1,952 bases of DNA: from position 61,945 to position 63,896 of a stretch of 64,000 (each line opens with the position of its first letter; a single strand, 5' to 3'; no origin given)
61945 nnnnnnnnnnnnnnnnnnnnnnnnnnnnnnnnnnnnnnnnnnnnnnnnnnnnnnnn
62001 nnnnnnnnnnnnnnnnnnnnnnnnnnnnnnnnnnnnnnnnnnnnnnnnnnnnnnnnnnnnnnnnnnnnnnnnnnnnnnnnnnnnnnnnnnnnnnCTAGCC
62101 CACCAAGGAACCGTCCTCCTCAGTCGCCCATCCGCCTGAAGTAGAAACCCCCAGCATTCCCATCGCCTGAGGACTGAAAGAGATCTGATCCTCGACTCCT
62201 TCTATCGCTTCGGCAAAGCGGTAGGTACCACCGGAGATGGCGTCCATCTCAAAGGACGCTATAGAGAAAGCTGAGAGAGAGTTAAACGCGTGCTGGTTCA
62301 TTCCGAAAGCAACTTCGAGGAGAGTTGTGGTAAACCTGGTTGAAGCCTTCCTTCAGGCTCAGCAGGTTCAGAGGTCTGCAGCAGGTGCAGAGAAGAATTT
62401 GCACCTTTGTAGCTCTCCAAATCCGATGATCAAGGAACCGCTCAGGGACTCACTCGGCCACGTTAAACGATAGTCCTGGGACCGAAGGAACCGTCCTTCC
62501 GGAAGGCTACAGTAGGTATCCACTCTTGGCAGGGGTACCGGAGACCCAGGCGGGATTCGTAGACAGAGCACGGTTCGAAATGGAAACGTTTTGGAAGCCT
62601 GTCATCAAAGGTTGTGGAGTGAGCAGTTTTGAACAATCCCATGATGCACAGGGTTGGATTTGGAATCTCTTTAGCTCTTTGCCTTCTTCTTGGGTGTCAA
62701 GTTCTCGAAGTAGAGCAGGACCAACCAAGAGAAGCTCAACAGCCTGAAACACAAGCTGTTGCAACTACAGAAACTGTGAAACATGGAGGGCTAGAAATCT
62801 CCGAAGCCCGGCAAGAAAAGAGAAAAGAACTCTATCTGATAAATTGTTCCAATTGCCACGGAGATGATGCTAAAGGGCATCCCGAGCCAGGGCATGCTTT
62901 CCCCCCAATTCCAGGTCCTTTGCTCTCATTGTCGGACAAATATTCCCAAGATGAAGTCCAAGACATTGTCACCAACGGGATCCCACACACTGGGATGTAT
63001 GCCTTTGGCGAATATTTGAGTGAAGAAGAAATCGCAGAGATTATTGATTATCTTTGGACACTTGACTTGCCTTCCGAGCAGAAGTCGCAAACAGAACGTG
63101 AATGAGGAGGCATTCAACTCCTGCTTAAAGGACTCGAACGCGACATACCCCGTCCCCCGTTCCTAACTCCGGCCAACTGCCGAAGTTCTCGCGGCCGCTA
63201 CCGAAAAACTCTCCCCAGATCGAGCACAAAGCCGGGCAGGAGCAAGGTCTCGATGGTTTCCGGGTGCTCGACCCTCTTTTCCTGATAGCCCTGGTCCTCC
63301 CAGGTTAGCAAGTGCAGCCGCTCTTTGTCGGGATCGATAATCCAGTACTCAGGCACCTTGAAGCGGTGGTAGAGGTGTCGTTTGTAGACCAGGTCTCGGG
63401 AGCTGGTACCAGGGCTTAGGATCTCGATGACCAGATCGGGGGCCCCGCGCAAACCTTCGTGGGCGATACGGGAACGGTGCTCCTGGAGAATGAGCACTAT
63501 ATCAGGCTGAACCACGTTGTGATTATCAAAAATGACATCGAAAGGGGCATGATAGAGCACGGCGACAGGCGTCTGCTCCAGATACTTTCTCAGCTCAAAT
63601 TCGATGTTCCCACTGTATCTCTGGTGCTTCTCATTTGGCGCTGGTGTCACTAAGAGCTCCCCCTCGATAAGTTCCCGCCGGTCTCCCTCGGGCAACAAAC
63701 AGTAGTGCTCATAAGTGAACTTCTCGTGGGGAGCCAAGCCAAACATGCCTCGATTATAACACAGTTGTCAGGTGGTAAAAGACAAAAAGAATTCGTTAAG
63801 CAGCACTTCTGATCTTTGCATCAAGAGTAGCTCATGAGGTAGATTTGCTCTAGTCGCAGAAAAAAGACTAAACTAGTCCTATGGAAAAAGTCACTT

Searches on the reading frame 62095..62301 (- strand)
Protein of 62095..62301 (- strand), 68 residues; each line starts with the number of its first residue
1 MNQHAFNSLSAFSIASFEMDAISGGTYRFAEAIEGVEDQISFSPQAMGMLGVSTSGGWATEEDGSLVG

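Call 74: list_cluster_members(proteins=[window:62098-62301:-, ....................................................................])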
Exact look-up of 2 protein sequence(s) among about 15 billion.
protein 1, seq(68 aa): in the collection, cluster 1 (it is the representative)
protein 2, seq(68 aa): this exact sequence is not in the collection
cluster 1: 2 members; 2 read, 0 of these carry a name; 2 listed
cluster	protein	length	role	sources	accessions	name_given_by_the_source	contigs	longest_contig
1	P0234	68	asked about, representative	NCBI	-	-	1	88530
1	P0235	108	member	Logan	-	-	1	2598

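Call 76: search_protein_families(library=pfam, proteins=[window:62098-62301:-], max_evalue=10)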
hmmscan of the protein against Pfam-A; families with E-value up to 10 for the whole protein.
seq(68 aa): 1 family
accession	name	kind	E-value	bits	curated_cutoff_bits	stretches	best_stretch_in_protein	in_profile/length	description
PF01970.21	TctA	-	0.018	14.2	28.9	1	12-54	158-199/423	Tripartite tricarboxylate transporter TctA family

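Call 77: search_solved_structures(query=window:62098-62301:-, max_evalue=10)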
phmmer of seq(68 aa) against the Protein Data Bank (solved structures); distinct sequences matched with E-value up to 10: 1.
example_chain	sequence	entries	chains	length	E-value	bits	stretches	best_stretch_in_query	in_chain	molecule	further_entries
8tm0_A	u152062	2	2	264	1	13.4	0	45-67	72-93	NKG2-D type II integral membrane protein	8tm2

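Call 84: predict_structure(protein=window:62095-62301:-)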
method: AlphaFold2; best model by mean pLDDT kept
length: 68 residues; sequences in the alignment: 1
mean_pLDDT: 51.4   pTM: 0.15
mean pLDDT of the five models: 51.4, 50.0, 47.2, 44.8, 43.0
residues with pLDDT >= 90: 0; 70-90: 0; 50-70: 43; < 50: 25
segments of 3 or more residues with pLDDT < 50: 1-4, 18-20, 24-26, 51-56
pLDDT, mean of each block of 10 residues (from residue 1): 48 51 49 51 53 50 59
secondary structure, 60 per line:
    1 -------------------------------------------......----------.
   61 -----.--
elements in order: H44-49

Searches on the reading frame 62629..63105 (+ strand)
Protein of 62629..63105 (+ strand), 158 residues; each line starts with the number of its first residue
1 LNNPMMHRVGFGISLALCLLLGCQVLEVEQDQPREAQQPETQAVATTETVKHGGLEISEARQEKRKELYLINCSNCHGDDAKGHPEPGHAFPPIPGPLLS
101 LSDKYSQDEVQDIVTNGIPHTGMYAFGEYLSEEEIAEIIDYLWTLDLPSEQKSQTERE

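Call 3: search_protein_families(library=pfam, proteins=[window:62629-63105:+], max_evalue=0.01)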
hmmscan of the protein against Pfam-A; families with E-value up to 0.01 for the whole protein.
window:62629-63105:+ (158 aa): 2 families
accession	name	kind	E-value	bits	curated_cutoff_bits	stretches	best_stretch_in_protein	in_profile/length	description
PF13442.11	Cytochrome_CBB3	-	4.8e-13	49.7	27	1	63-142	4-68/68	Cytochrome C oxidase, cbb3-type, subunit III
PF00034.26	Cytochrom_C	-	2e-08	35.9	21.3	1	66-145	5-89/90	Cytochrome c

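Call 4: search_protein_families(library=ncbifam, proteins=[window:62629-63105:+], max_evalue=0.01)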
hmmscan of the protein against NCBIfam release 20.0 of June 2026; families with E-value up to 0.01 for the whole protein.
window:62629-63105:+ (158 aa): 8 families
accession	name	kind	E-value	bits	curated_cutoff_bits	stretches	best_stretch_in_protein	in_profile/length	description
NF045773.1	cytochro_C550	exception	2e-09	37.4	125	1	50-142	37-116/118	cytochrome c550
NF011054.0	PRK14486.1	equivalog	1.2e-08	34.8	447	1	63-142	216-287/294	putative bifunctional cbb3-type cytochrome c oxidase subunit II/cytochrome c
TIGR00782.1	ccoP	equivalog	1.5e-07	31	179.95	1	54-145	195-281/285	cytochrome-c oxidase, cbb3-type subunit III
NF045774.1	cytochro_C551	exception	1.7e-07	31.2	118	1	56-142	33-106/110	cytochrome c551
NF050122.1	bc1_QcrC_actin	exception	2.5e-05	23.7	200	1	57-86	36-65/253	cytochrome bc1 complex diheme cytochrome c subunit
TIGR04485.1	thiosulf_SoxX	equivalog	8.7e-05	23.2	61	1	72-145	4-78/78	sulfur oxidation c-type cytochrome SoxX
NF045930.1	Cytc6PetJCyano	equivalog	0.00013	21.9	135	0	103-142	65-102/110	cytochrome c6 PetJ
TIGR03872.1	cytochrome_MoxG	equivalog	0.0011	19.1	147.8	1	36-88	18-70/133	cytochrome c(L), periplasmic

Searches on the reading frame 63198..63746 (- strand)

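Call 3: search_protein_families(library=pfam, proteins=[window:63198-63746:-], max_evalue=0.01)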
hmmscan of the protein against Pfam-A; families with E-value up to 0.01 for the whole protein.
window:63198-63746:- (182 aa): 1 family
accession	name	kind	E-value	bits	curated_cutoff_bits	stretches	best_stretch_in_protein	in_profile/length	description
PF05685.18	Uma2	-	1.7e-36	125.7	27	1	12-177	4-171/172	Putative restriction endonuclease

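Call 4: search_protein_families(library=ncbifam, proteins=[window:63198-63746:-], max_evalue=0.01)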
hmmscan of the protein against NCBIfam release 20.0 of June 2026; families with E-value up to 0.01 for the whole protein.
window:63198-63746:- (182 aa): 0 families
